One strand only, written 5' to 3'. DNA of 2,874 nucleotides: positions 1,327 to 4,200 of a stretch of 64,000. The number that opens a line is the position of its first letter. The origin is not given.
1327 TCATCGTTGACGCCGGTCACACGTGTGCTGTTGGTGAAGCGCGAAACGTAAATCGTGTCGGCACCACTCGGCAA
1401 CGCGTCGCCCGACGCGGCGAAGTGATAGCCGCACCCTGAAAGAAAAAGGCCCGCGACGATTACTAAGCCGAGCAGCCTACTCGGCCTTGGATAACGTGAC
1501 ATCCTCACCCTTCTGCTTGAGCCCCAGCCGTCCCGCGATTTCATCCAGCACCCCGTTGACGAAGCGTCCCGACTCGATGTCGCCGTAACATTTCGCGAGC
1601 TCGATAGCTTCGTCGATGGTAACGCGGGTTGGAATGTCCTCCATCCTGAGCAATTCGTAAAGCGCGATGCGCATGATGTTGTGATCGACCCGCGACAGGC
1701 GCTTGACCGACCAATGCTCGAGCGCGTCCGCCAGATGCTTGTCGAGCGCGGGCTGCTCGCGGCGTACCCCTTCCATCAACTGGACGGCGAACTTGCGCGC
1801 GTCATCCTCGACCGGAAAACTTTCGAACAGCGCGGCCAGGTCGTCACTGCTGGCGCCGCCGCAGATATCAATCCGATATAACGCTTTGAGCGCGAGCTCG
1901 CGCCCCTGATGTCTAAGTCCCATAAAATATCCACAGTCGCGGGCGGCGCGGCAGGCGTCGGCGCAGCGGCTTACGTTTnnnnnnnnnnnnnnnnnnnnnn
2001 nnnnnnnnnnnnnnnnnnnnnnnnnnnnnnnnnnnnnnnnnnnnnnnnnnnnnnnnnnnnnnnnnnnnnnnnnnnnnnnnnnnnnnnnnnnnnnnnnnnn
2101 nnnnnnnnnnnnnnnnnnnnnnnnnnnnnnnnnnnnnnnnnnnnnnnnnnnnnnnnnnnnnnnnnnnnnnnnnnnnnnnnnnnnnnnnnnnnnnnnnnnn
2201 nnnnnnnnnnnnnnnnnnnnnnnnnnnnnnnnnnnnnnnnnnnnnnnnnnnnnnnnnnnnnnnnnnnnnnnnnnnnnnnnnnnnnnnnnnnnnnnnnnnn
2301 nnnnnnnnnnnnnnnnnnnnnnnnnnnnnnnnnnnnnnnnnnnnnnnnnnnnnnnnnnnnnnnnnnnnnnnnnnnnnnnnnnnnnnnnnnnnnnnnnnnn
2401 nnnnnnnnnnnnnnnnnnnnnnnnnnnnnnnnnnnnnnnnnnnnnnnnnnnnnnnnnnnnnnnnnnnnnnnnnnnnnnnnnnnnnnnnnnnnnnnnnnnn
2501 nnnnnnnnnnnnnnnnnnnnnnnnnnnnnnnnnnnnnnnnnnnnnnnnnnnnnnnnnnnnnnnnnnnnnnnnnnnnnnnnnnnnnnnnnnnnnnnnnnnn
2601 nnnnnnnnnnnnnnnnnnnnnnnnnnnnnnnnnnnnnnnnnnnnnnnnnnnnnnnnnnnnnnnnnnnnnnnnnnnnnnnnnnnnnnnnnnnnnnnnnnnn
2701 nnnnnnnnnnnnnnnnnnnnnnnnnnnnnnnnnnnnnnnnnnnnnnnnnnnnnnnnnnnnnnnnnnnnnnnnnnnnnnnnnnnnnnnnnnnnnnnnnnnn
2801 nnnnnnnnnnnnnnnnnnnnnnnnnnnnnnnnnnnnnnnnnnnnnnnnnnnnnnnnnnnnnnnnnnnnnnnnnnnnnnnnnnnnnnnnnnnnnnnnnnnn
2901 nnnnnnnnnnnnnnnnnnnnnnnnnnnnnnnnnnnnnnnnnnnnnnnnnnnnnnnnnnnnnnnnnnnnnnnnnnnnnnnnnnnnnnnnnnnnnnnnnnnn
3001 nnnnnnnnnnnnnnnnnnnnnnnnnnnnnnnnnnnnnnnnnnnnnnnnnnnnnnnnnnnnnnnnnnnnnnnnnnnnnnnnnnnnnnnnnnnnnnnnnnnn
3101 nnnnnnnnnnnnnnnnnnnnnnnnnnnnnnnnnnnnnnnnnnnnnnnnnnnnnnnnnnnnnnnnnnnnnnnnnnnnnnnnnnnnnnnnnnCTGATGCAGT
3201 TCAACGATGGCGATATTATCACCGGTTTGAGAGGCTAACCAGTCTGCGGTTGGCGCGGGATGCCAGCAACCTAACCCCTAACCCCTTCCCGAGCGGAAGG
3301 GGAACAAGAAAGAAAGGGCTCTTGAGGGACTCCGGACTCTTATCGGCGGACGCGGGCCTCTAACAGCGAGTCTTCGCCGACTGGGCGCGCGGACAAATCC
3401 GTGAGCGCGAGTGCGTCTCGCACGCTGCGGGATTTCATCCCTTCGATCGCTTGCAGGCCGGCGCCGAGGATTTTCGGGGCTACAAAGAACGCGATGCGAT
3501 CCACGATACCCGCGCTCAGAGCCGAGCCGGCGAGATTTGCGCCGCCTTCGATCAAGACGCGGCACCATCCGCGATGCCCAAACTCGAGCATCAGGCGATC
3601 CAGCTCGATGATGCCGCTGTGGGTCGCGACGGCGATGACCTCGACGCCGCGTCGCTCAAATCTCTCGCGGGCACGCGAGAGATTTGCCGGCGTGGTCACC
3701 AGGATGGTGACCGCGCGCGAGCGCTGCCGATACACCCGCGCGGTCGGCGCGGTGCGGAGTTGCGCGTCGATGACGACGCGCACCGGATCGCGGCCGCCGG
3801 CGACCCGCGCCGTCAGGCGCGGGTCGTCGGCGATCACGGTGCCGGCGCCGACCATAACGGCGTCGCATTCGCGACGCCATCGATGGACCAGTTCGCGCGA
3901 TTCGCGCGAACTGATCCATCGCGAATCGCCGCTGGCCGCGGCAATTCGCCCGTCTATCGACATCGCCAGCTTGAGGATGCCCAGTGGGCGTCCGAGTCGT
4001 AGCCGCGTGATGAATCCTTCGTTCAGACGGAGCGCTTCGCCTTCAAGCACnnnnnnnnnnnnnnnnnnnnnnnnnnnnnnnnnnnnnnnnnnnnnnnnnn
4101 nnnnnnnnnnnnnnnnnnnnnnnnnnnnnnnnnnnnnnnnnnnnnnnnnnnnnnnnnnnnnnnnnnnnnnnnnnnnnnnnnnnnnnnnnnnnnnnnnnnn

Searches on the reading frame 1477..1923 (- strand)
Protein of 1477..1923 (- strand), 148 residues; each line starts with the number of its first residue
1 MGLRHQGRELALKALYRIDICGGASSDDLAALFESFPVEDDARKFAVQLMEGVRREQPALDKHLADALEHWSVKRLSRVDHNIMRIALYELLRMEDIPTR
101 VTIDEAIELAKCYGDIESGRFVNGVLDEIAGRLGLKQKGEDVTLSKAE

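Call 36: find_encoding_contigs(protein=window:1477-1923:-, flank=6000, max_places=5)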
Protein window:1477-1923:- (148 aa): 2 contigs read that carry it; 2 places shown.
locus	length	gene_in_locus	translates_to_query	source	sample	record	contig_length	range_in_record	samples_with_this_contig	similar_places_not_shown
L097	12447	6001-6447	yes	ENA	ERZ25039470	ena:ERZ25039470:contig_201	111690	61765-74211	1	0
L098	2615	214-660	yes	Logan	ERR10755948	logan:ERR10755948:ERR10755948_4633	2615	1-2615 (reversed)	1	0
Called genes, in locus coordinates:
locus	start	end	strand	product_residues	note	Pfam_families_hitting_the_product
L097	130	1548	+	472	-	PF02504:FA_synthesis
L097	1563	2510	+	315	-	PF00698:Acyl_transf_1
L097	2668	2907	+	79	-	PF23297:ACP_SdgA_C (weak), PF00550:PP-binding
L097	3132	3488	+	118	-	PF03477:ATP-cone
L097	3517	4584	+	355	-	PF00383:dCMP_cyt_deam_1, PF14437:MafB19-deam (weak), PF01872:RibD_C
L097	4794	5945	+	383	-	PF00926:DHBP_synthase, PF00925:GTP_cyclohydro2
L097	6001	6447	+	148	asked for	PF01029:NusB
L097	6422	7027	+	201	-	PF04390:LptE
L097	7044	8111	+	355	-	-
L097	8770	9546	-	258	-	PF01503:PRA-PH (faint), PF03819:MazG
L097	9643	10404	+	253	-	PF04199:Cyclase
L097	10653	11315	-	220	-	PF02230:Abhydrolase_2, PF12697:Abhydrolase_6 (faint), PF20434:BD-FAE (faint), PF00561:Abhydrolase_1, PF03959:FSH1 (weak), PF01738:DLH (weak), PF12146:Hydrolase_4 (weak), PF00326:Peptidase_S9 (faint)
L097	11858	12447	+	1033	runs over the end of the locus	PF02366:PMT, PF13231:PMT_2, PF16192:PMT_4TMC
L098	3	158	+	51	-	?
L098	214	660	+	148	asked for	PF01029:NusB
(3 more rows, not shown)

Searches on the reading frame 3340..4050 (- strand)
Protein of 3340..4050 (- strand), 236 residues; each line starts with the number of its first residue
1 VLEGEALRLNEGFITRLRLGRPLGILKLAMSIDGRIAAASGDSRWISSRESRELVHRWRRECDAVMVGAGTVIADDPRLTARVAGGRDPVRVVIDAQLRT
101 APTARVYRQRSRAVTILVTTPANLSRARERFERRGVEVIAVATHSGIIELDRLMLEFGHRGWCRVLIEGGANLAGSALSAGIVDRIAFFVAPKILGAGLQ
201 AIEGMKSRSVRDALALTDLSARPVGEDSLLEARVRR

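Call 37: search_protein_families(library=pfam, proteins=[window:3340-4050:-], max_evalue=0.001)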
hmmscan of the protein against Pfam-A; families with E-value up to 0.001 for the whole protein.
window:3340-4050:- (236 aa): 1 family
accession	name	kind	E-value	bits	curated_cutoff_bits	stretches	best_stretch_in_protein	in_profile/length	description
PF01872.23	RibD_C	-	4.5e-49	167.4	24.1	1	24-229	3-196/197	RibD C-terminal domain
